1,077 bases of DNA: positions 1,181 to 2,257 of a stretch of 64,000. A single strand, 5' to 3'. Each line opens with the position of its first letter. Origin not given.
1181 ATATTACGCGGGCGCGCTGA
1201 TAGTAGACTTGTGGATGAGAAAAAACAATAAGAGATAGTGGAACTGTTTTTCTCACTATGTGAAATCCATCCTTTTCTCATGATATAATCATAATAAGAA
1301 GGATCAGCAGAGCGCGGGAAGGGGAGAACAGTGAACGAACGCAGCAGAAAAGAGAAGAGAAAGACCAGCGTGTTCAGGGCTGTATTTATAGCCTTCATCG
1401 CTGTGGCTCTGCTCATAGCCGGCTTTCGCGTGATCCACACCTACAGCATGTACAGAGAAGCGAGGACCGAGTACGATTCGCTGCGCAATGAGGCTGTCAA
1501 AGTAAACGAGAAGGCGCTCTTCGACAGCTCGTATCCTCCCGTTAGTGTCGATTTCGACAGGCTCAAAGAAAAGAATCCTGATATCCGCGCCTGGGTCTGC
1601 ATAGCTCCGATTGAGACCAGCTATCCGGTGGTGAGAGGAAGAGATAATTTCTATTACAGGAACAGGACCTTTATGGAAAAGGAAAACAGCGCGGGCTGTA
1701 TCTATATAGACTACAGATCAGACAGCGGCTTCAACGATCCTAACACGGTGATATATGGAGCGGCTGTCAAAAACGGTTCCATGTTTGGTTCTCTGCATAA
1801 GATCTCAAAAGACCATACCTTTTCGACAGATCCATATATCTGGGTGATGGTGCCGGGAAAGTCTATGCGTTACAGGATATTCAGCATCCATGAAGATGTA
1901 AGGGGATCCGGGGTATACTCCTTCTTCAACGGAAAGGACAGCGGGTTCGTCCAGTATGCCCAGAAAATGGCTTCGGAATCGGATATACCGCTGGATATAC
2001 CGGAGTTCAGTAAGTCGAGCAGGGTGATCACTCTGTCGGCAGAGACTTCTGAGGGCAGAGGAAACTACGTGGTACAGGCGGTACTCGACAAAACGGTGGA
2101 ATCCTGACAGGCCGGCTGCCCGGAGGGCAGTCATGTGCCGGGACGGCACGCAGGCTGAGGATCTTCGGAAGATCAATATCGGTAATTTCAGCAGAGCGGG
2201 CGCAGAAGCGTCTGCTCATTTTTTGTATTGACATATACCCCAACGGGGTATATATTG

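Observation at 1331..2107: A class B sortase homologue with all three catalytic residues replaced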

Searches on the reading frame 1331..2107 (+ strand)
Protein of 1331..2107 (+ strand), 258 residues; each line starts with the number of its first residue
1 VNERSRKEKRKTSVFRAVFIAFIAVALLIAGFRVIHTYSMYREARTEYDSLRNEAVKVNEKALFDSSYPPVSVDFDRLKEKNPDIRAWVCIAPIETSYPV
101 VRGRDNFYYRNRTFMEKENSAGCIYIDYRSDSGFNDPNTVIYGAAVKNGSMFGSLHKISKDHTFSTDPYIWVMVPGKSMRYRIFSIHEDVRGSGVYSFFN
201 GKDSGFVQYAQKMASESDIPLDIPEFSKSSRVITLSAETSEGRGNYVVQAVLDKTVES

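Call 4: search_protein_families(library=ncbifam, proteins=[window:1331-2104:+], max_evalue=0.01)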
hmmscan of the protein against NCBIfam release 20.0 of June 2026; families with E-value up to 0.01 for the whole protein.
window:1331-2104:+ (258 aa): 2 families
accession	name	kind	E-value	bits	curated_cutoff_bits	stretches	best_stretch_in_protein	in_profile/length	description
TIGR03064.1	sortase_srtB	equivalog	7.5e-32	110.5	153.75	1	16-237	9-223/235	class B sortase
NF040525.1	SrtB_LPKTxSAVK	exception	1.8e-10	40.2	200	1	55-186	35-171/261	class B sortase, LPKTxAVK-specific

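Call 5: search_solved_structures(query=window:1331-2104:+, max_evalue=1, show_alignments=4)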
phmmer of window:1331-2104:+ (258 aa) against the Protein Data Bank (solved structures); distinct sequences matched with E-value up to 1: 15.
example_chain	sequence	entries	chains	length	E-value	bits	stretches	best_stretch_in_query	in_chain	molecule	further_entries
1rz2_A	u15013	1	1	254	2.5e-20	76.3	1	5-237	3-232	conserved hypothetical protein BA4783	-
5yfk_A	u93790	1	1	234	1.5e-19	73.7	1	45-237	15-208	Uncharacterized protein Sortase B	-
2oqw_A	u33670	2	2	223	1.5e-19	73.7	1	54-237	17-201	Sortase B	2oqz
5b23_A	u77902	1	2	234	1.8e-19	73.4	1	45-235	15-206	Uncharacterized protein Sortase B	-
5jcv_A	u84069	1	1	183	2.2e-19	73.1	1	78-249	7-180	Lmo2181 protein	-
4ux7_A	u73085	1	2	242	3.4e-19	72.5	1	76-241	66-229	PUTATIVE PEPTIDASE C60B, SORTASE B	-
5gyj_A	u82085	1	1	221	5.3e-19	71.9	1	56-241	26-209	Putative peptidase C60B, sortase B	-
6kyd_A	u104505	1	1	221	5.4e-19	71.9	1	56-241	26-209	Putative peptidase C60B, sortase B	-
6kyc_A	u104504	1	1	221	9.5e-19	71.1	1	56-239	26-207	Putative peptidase C60B, sortase B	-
4y4q_A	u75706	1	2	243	3e-17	66.2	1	74-252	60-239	Sortase, SrtB family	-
4lfd_A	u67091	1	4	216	9.9e-13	51.4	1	63-237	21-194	Sortase B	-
1qx6_A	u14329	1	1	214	1e-12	51.3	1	63-237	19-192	NPQTN specific sortase B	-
1qwz_A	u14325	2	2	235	1.1e-12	51.2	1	62-237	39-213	NPQTN specific sortase B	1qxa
3psq_A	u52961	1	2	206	1.3e-12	51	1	67-175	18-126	Hypothetical exported protein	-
1ng5_A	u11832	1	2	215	2e-12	50.3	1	63-237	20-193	sortase B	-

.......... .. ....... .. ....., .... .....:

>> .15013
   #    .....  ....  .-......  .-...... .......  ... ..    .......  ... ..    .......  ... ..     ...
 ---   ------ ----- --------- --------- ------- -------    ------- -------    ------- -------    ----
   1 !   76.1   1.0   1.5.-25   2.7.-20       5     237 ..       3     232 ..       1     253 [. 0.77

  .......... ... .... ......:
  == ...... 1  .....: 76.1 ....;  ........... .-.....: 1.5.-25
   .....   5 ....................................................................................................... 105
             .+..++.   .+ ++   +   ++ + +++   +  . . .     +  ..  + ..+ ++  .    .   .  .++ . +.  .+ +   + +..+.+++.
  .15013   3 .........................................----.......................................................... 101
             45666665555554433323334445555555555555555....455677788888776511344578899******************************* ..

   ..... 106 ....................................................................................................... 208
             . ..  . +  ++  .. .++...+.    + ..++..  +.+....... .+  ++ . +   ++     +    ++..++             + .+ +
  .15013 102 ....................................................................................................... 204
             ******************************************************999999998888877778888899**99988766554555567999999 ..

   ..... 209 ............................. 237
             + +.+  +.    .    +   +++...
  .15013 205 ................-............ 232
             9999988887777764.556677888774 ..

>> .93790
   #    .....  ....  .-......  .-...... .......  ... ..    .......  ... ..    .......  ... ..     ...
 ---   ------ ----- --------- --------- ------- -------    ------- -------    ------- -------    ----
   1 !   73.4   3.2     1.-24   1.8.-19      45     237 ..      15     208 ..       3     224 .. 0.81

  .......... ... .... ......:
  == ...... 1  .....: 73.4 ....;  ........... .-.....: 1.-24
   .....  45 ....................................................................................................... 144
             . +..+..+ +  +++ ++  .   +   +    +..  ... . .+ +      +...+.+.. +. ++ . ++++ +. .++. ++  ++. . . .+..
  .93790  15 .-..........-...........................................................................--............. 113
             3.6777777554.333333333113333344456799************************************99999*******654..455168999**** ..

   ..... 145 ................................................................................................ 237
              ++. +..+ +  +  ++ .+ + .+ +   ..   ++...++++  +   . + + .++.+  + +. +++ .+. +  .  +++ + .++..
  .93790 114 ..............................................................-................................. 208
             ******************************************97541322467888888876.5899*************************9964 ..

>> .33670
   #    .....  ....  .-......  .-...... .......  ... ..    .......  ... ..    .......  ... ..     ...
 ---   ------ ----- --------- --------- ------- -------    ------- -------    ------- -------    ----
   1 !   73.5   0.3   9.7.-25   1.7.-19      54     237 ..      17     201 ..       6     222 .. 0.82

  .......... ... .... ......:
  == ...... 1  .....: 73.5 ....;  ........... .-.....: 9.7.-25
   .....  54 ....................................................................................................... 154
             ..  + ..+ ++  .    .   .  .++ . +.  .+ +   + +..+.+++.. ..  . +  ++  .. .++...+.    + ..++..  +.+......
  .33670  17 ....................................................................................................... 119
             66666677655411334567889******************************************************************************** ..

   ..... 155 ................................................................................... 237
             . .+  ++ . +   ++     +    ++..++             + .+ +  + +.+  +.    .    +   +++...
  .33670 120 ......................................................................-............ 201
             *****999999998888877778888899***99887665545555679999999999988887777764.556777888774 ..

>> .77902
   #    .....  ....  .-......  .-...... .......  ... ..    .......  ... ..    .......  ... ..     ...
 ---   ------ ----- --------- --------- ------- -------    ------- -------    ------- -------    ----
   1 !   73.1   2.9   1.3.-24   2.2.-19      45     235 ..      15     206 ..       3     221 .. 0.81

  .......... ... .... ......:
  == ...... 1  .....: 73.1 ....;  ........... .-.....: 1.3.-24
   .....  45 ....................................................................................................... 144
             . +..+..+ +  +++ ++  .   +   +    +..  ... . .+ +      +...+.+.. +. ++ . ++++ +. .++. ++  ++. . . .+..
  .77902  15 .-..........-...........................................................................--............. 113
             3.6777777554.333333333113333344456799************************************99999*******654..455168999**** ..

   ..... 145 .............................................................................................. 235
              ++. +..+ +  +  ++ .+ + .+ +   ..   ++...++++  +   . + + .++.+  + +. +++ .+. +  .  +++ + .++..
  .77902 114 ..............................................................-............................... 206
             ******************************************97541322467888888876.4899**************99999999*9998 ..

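Call 6: search_protein_families(library=pfam, proteins=[window:1331-2104:+], max_evalue=0.01)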
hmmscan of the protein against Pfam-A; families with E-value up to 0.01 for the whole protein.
window:1331-2104:+ (258 aa): 1 family
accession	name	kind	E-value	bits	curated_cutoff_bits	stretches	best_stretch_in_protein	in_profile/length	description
PF04203.18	Sortase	-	0.00016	21.8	26.6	1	94-250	6-122/125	Sortase domain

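Call 7: find_homologous_proteins(query=window:1331-2104:+)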
Query window:1331-2104:+ (258 aa): 37 proteins with E <= 0.001 among 388 candidates.
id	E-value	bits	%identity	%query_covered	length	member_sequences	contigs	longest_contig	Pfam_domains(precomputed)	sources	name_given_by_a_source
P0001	1.9e-110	386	64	100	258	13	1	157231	-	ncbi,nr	ncbi:MAG: class B sortase [Eubacteriales bacterium]|nr:class B sortase [Eubacteriales bacterium]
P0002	2.1e-88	314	54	99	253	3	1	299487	-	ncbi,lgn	ncbi:MAG: class B sortase [Anaerovoracaceae bacterium]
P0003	1.2e-44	171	37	86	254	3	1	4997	PF04203.19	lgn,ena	-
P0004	1.1e-32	131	37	71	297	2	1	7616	PF04203.19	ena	-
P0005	2.4e-31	127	33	92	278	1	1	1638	PF04203.19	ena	-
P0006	4.3e-27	113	32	88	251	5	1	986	PF04203.19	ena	-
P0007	1.5e-24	105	33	77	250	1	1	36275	PF04203.19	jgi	-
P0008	3.2e-24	104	33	98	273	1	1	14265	PF04203.19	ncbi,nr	ncbi:MAG: class B sortase [Bacillota bacterium]|nr:class B sortase [Bacillota bacterium]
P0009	3.8e-24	104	32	91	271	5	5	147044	PF04203.19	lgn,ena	-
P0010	6.1e-24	103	32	71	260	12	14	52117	PF04203.19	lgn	-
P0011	9.7e-24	102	29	93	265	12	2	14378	PF04203.19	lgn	-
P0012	1.3e-23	102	37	72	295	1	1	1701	PF04203.19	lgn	-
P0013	2.8e-23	101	30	94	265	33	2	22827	PF04203.19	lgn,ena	-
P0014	4.1e-23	100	29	96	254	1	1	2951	PF04203.19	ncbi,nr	ncbi:MAG: class B sortase [Oscillospiraceae bacterium]|nr:class B sortase [Oscillospiraceae bacteriu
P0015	1.4e-22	98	36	71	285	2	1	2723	PF04203.19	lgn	-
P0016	4.0e-21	94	33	70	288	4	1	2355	PF04203.19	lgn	-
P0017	4.4e-21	94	29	91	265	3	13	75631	PF04203.19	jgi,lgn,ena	jgi:sortase B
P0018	5.1e-21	93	33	75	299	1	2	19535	PF04203.19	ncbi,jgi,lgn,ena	-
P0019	1.8e-20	92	33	79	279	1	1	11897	PF04203.19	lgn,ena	-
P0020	2.2e-20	91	28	94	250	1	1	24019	PF04203.19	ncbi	-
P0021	3.1e-20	91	33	71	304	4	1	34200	PF04203.19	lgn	-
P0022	4.2e-20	90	31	95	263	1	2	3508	PF04203.19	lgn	-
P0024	2.1e-19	88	28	90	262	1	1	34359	PF04203.19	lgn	-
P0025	2.1e-19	88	27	96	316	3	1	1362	PF04203.19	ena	-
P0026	2.6e-19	88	28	97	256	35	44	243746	PF04203.19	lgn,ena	-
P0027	4.6e-19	87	35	85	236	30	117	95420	PF04203.19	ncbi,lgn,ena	-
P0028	1.3e-18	85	28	96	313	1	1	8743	PF04203.19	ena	-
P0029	1.4e-18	85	35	69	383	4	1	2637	PF04203.19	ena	-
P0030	4.7e-18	84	28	91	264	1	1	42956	PF04203.19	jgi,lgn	jgi:sortase B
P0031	5.5e-18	83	30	96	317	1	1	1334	PF04203.19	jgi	-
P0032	1.1e-17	82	32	68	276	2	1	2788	PF04203.19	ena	-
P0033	2.0e-17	82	32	64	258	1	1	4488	PF04203.19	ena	-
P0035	5.1e-17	80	37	66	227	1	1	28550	PF04203.19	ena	-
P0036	7.2e-17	80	29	90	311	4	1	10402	PF04203.19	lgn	-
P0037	3.2e-14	71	32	67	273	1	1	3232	PF04203.19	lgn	-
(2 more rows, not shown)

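Call 9: find_encoding_contigs(protein=P0001, flank=10000, max_places=4)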
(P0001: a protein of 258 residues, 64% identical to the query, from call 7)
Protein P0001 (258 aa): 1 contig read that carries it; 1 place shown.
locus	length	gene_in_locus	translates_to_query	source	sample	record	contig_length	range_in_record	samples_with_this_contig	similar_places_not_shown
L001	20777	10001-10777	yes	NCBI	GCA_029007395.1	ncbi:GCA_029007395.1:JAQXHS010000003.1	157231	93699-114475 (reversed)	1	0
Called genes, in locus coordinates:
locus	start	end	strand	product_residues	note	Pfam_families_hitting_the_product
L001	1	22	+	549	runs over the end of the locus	PF00395:SLH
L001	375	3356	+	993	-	PF07550:Shr-like_HID, PF18998:Flg_new_2, PF00395:SLH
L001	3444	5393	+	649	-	PF00395:SLH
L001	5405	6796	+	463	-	PF18998:Flg_new_2 (weak), PF00395:SLH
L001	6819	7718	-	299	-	PF00376:MerR (faint), PF13411:MerR_1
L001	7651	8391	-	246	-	-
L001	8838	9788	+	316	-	-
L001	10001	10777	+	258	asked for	-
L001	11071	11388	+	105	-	PF02583:Trns_repr_metal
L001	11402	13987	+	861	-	PF00403:HMA, PF00122:E1-E2_ATPase, PF00702:Hydrolase, PF00403:HMA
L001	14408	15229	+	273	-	PF14559:TPR_19 (faint), PF24885:TPR_NPHP3 (faint), PF13428:TPR_14 (faint), PF07719:TPR_2 (faint), PF13176:TPR_7 (faint), PF13424:TPR_12, PF17874:TPR_MalT, PF13424:TPR_12 (weak), +3 more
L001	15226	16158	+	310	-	PF13228:DUF4037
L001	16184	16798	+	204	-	PF13526:DUF4125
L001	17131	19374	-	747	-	-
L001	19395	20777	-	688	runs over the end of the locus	PF03176:MMPL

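Call 10: find_encoding_contigs(protein=P0002, flank=10000, max_places=4)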
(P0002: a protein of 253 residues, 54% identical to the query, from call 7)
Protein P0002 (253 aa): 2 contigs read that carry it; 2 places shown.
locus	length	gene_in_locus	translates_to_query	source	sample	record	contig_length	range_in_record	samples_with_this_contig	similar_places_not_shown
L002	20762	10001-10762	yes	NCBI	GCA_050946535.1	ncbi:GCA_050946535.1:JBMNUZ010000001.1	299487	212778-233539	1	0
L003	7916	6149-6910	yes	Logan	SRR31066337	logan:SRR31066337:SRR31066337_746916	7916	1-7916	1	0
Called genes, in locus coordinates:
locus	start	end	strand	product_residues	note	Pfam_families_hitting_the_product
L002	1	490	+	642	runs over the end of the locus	PF00395:SLH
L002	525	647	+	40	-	-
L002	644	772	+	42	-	-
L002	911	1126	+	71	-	-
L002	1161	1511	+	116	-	PF00395:SLH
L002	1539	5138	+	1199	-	PF18998:Flg_new_2, PF07550:Shr-like_HID, PF18998:Flg_new_2, PF00395:SLH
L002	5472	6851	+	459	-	PF18998:Flg_new_2, PF00395:SLH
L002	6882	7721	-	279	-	PF00376:MerR, PF13411:MerR_1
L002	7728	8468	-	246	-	-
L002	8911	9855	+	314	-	-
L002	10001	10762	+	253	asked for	-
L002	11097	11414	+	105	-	PF02583:Trns_repr_metal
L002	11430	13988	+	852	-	PF00403:HMA, PF00122:E1-E2_ATPase, PF00702:Hydrolase, PF08282:Hydrolase_3 (faint), PF00403:HMA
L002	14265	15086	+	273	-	PF28559:TPR_SusR (faint), PF17874:TPR_MalT (faint), PF07719:TPR_2 (faint), PF13432:TPR_16 (faint), PF13424:TPR_12, PF13424:TPR_12 (weak), PF24885:TPR_NPHP3 (weak), PF13424:TPR_12, +7 more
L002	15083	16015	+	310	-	PF13228:DUF4037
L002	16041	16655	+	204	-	PF13526:DUF4125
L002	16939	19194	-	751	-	-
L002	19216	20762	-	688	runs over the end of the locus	PF03176:MMPL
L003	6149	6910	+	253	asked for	-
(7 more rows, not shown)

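Call 11: find_encoding_contigs(protein=window:1331-2107:+, flank=10000, max_places=4)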
Protein window:1331-2107:+ (258 aa): 23 contigs read that carry it; 4 places shown.
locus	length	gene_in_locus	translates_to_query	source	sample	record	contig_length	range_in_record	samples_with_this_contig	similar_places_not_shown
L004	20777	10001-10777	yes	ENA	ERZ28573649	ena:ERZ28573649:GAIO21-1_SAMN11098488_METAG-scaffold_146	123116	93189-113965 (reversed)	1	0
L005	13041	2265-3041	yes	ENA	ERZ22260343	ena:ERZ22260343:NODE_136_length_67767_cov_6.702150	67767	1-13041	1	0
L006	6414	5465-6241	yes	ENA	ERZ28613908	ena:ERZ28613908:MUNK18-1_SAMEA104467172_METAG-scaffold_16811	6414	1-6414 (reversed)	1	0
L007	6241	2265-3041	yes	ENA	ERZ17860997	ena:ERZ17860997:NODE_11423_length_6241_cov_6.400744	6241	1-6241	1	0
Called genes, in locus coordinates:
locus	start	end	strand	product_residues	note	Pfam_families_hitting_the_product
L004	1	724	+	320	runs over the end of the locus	PF00480:ROK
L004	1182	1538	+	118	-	PF13510:Fer2_4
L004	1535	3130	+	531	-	PF00890:FAD_binding_2 (weak), PF01266:DAO (weak), PF01946:Thi4 (weak), PF03486:HI0933_like (weak), PF07992:Pyr_redox_2, PF12831:FAD_oxidored (weak), PF13450:NAD_binding_8, PF13738:Pyr_redox_3, +6 more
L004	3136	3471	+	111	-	PF17806:SO_alpha_A3, PF04324:Fer2_BFD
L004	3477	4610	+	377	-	PF01266:DAO, PF07992:Pyr_redox_2 (faint)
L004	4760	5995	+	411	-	PF00909:Ammonium_transp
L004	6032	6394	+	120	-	PF00543:P-II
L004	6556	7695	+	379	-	PF02423:OCD_Mu_crystall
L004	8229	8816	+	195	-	PF07833:Cu_amine_oxidN1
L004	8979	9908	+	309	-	-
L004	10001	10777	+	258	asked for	-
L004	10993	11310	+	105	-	PF02583:Trns_repr_metal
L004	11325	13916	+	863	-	PF00403:HMA, PF00122:E1-E2_ATPase, PF00702:Hydrolase, PF12710:HAD (faint), PF08282:Hydrolase_3 (faint), PF00403:HMA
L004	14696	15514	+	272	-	PF14559:TPR_19 (faint), PF28559:TPR_SusR (faint), PF10602:RPN7 (faint), PF24885:TPR_NPHP3 (faint), PF07721:TPR_4 (faint), PF13424:TPR_12, PF17874:TPR_MalT, PF13424:TPR_12, +7 more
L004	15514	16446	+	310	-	PF13228:DUF4037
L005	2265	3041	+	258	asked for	-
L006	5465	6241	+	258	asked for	-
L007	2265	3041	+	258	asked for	-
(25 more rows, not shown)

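Call 22: search_protein_families(library=pfam, proteins=[L001:8838-9785:+, L002:8911-9852:+, L001:7651-8388:-, L002:7728-8465:-], max_evalue=10)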
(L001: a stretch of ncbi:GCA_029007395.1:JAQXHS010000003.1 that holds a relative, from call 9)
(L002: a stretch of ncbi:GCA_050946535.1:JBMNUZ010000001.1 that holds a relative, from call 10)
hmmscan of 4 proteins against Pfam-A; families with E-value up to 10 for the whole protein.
L001:8838-9785:+ (316 aa): 1 family
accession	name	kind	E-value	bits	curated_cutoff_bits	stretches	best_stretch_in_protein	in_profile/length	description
PF07584.16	BatA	-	0.21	12.5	25.9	1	147-176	44-73/77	Aerotolerance regulator N-terminal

L002:8911-9852:+ (314 aa): 0 families

L001:7651-8388:- (245 aa): 2 families
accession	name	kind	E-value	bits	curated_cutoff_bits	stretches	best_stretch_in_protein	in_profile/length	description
PF04016.18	DUF364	-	0.00056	20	23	1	143-227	13-97/147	Putative heavy-metal chelation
PF13938.11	DUF4213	-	0.036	14.8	23.5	1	64-107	30-75/75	Putative heavy-metal chelation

L002:7728-8465:- (245 aa): 2 families
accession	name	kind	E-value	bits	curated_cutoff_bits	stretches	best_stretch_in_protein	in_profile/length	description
PF04016.18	DUF364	-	0.0012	18.9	23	1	143-222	13-92/147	Putative heavy-metal chelation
PF13938.11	DUF4213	-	0.12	13.1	23.5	1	64-107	30-75/75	Putative heavy-metal chelation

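Call 25: find_encoding_contigs(protein=P0003, flank=5000, max_places=3)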
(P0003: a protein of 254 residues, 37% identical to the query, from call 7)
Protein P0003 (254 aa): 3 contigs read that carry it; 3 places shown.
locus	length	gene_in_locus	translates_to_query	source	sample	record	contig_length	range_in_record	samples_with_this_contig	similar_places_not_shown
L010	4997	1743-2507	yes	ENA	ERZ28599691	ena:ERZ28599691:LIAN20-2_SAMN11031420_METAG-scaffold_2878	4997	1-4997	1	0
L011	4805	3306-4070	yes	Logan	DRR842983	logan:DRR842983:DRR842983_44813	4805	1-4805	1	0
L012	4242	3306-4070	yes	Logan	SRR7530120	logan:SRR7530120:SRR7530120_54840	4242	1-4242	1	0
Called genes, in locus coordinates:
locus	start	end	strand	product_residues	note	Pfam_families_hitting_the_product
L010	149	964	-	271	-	PF13384:HTH_23 (faint), PF13518:HTH_28 (faint), PF04545:Sigma70_r4 (faint), PF00196:GerE (weak)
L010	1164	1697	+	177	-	-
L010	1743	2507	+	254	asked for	PF04203:Sortase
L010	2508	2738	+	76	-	-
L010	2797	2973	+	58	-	-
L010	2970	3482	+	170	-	PF18143:HAD_SAK_2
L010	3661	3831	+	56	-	-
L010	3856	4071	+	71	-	-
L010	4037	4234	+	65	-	-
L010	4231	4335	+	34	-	-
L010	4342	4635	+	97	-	-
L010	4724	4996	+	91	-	?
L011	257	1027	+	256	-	PF00142:Fer4_NifH (faint), PF01656:CbiA, PF02374:ArsA_ATPase (faint), PF06564:CBP_BcsQ (faint), PF09140:MipZ, PF10609:ParA (weak), PF13614:AAA_31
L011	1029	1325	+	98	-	-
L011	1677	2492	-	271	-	PF13384:HTH_23 (faint), PF13518:HTH_28 (faint), PF04545:Sigma70_r4 (faint), PF00196:GerE (weak)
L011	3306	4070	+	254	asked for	PF04203:Sortase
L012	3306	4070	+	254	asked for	PF04203:Sortase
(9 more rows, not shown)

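Call 27: predict_structure(alignment_id=A1)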
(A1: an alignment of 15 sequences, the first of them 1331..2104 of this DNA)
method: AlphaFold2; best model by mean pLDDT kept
length: 258 residues; sequences in the alignment: 15
mean_pLDDT: 86.7   pTM: 0.82
mean pLDDT of the five models: 86.7, 85.4, 85.2, 84.9, 83.8
residues with pLDDT >= 90: 128; 70-90: 103; 50-70: 27; < 50: 0
segments of 3 or more residues with pLDDT < 50: none
pLDDT, mean of each block of 10 residues (from residue 1): 67 86 94 89 88 94 92 95 94 90 85 87 89 90 76 78 78 97 90 73 80 91 90 87 83 93
secondary structure, 60 per line:
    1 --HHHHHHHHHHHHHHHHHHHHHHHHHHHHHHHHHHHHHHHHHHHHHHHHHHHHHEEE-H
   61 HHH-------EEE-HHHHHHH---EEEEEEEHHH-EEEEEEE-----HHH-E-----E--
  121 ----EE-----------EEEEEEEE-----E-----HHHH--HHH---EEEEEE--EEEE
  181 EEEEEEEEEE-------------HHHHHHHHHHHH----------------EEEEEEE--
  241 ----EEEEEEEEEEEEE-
elements in order: H3-55 E56-58 H60-63 E71-73 H75-81 E85-91 E96-102 E138-145 H157-160 E169-174 E177-190 H204-215 E232-238 E245-257

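Call 30: search_protein_representatives(alignment_id=A2)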
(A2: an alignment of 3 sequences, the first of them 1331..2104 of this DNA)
Query: 3 sequences, 258 profile positions. Proteins with E-value up to 0.001 (for the whole library): 14013; up to 1e-10: 8111; up to 1e-30: 304. The best 150 are listed.
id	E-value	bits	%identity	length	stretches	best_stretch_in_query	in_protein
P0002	1.6e-144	496.5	-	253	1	1-256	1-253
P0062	1.0e-55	205.5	-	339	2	65-254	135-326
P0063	6.1e-54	199.6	-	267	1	8-251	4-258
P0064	7.0e-53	196.2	-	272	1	15-251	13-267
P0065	3.2e-50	187.4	-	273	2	57-251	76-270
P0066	1.9e-49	184.9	-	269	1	6-250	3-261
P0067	2.3e-49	184.6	-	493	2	20-253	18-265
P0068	3.2e-49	184.1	-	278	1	6-251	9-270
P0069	7.6e-49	182.9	-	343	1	5-255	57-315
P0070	8.9e-49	182.7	-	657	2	6-255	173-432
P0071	6.7e-48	179.8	-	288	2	66-252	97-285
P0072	4.5e-47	177.1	-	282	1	3-253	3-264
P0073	6.0e-47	176.7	-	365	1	5-251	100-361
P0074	7.0e-46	173.2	-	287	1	1-252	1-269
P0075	2.7e-45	171.3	-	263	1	65-254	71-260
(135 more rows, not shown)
